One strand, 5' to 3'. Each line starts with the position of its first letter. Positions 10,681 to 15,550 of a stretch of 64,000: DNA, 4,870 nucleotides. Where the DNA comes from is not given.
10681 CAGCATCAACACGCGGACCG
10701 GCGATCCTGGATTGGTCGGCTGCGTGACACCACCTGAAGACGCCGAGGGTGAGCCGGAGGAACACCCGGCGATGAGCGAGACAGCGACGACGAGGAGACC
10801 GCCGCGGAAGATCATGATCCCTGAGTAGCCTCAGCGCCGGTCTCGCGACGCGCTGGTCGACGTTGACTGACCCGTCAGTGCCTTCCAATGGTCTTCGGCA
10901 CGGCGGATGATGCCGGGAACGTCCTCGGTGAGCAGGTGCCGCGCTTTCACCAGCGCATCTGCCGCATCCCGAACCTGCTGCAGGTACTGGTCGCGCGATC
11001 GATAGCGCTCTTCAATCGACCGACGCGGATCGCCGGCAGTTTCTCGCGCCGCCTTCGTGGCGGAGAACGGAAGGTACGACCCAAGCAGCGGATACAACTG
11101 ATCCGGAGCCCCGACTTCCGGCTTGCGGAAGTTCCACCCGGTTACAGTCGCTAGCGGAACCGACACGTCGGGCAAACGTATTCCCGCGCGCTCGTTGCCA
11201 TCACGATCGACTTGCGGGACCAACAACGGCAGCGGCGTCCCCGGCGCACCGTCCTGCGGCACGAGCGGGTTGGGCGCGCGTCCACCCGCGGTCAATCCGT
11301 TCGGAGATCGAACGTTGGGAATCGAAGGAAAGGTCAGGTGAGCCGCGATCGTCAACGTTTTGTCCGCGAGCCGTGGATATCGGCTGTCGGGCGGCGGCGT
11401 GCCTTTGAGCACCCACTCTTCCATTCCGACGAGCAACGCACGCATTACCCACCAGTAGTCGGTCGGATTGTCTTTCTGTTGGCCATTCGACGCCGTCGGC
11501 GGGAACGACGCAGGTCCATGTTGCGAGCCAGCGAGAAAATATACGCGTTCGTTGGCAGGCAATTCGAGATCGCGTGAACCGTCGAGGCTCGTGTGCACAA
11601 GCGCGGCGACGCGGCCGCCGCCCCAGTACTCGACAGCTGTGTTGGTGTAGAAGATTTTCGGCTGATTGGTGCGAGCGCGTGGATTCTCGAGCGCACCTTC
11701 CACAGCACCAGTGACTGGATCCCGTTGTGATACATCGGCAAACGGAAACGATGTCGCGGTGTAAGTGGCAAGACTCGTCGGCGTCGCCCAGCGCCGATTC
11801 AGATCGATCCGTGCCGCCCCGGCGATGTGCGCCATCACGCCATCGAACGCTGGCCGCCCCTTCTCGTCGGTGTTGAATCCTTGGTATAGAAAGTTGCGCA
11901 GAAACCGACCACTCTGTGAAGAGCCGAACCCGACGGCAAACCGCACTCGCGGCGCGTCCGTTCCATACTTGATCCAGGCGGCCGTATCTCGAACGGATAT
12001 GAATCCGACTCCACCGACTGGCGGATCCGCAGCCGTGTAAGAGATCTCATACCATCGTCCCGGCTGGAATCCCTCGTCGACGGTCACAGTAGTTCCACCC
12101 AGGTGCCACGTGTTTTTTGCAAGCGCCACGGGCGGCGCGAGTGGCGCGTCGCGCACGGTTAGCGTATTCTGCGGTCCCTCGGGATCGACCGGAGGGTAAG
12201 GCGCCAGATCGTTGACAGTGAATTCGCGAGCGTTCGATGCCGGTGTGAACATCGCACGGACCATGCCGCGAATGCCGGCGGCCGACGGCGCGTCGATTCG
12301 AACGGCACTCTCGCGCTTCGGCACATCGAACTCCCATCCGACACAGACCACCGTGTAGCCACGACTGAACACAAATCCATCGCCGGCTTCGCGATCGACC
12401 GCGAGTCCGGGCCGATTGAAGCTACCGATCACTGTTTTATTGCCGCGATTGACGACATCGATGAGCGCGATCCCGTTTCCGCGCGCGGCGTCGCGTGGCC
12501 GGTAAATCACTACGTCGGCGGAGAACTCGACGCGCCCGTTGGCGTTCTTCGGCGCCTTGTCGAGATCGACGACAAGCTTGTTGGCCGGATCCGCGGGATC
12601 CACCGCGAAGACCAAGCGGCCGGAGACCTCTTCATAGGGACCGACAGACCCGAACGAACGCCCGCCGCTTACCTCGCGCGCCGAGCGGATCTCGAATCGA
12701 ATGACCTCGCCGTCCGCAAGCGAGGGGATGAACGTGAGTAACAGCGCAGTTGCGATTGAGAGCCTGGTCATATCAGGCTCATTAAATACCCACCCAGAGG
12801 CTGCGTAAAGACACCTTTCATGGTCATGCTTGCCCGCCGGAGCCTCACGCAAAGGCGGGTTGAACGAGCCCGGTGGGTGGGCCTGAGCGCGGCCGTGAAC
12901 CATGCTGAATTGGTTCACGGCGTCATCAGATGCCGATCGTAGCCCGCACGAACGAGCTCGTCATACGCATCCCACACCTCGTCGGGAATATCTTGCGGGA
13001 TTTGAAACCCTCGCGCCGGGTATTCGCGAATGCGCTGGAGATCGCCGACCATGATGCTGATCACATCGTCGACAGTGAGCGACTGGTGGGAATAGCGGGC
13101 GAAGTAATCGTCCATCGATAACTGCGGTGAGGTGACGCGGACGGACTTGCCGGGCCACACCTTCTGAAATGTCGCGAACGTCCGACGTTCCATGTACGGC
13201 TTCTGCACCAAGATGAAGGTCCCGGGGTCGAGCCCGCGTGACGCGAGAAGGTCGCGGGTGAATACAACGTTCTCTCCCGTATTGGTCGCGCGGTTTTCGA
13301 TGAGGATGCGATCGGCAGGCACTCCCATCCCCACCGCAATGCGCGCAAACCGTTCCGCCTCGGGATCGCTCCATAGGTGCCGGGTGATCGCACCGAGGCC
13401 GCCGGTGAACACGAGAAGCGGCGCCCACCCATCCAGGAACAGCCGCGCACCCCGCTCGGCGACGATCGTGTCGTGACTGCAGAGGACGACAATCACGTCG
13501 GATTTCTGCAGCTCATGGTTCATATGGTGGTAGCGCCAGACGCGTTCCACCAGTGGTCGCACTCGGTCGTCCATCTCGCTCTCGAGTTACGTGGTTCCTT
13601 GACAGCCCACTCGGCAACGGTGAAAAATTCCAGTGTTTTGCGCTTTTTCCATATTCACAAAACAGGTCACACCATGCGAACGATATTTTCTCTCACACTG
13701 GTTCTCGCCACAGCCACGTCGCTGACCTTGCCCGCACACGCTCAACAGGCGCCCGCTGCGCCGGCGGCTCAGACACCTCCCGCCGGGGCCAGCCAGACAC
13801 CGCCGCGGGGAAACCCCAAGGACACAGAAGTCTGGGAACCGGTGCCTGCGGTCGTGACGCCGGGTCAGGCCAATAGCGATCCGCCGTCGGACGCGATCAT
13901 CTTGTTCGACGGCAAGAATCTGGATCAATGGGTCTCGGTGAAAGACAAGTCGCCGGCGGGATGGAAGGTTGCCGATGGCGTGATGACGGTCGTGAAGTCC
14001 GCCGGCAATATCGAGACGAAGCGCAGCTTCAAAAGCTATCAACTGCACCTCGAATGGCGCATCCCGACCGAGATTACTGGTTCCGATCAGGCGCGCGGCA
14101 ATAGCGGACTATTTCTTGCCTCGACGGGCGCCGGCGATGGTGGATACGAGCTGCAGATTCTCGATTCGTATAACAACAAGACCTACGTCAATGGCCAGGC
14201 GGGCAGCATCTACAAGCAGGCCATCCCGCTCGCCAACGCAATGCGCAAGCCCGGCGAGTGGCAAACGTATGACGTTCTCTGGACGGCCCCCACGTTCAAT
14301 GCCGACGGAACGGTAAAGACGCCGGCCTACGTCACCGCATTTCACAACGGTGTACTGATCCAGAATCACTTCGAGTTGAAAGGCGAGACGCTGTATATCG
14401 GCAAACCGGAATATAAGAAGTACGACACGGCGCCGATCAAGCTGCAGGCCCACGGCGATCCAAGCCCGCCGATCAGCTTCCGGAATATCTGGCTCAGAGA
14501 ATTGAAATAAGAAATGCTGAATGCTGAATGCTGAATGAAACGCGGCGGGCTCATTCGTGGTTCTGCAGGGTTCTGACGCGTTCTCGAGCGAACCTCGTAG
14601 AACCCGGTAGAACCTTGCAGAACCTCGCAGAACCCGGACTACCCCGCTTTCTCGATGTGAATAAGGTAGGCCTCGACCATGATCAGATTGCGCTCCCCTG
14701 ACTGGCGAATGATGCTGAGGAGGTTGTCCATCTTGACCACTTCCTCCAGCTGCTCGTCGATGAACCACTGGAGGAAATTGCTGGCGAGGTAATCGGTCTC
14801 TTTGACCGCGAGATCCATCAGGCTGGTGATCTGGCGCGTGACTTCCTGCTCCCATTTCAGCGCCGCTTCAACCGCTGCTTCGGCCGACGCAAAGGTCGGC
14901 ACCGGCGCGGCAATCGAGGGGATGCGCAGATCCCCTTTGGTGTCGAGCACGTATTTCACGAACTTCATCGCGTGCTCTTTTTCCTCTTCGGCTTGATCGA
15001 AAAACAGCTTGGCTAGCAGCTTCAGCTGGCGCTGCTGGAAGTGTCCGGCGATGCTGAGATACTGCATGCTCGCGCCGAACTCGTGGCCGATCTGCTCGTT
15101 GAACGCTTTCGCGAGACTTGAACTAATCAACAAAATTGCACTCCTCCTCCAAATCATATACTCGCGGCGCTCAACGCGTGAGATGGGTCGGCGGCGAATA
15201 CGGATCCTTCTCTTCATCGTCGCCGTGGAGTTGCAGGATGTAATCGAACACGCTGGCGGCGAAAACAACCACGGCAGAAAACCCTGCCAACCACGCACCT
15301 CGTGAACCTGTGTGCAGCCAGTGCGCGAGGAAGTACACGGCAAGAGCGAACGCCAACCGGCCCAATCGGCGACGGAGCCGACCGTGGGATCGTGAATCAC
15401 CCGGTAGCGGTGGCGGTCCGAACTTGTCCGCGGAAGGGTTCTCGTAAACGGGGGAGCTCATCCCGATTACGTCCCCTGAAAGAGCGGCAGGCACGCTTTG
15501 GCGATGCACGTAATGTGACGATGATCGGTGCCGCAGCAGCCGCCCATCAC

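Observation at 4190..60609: Window-wide family of 7-nt and 10-nt tandem arrays, mostly arranged as inverted arms at gene 3' ends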

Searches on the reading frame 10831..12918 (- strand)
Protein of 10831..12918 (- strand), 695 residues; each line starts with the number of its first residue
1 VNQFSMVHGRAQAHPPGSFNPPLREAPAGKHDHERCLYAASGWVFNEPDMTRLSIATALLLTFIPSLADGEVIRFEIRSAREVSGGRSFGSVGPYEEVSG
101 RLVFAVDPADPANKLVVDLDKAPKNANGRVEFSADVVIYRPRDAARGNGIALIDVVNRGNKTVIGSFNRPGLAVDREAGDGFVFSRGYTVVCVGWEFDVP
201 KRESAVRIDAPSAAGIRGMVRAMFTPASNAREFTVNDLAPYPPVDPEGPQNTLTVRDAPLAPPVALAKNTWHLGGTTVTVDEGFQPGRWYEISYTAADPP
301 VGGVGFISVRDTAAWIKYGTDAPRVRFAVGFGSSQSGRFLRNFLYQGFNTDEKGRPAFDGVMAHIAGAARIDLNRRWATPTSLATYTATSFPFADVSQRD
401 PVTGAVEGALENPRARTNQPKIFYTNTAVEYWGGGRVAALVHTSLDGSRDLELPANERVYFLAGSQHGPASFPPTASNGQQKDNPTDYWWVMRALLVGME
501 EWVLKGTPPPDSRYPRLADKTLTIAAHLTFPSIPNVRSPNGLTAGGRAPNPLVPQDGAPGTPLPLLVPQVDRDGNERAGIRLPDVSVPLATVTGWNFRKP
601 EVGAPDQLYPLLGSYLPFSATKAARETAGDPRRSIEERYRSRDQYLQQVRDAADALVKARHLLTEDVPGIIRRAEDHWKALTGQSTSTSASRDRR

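Call 11: search_protein_families(library=ncbifam, proteins=[window:10831-12918:-])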
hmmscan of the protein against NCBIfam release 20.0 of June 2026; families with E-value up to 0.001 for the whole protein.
window:10831-12918:- (695 aa): 0 families

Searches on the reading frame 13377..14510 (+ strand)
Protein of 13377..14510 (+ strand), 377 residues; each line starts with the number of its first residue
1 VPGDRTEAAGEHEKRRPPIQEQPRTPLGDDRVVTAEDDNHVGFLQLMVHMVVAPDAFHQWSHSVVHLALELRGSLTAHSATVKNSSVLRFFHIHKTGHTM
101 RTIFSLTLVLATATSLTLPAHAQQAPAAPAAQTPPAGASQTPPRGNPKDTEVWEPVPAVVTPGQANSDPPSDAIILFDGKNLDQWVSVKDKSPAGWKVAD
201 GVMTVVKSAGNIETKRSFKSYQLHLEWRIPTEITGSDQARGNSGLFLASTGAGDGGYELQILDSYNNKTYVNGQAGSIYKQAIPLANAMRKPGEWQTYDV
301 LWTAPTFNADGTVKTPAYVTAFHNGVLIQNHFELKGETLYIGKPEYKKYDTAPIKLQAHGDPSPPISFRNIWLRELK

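Call 65: search_protein_families(library=pfam, proteins=[window:13377-14510:+], max_evalue=0.001)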
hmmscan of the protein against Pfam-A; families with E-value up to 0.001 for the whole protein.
window:13377-14510:+ (377 aa): 1 family
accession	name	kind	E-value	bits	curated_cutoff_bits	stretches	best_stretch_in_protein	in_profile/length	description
PF06439.18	3keto-disac_hyd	-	3.9e-43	148.1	26.8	1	173-374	2-187/187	3-keto-disaccharide hydrolase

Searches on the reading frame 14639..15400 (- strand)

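Call 65: search_protein_families(library=pfam, proteins=[window:14639-15400:-], max_evalue=0.001)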
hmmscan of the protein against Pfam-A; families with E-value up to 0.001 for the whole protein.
window:14639-15400:- (253 aa): 2 families
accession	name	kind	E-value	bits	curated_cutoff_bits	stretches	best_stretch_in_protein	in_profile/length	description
PF00210.30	Ferritin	-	1.5e-32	112.9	24.5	1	98-232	2-140/142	Ferritin-like domain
PF02915.23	Rubrerythrin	-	2.4e-09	38.1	22.8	1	104-214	7-123/137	Rubrerythrin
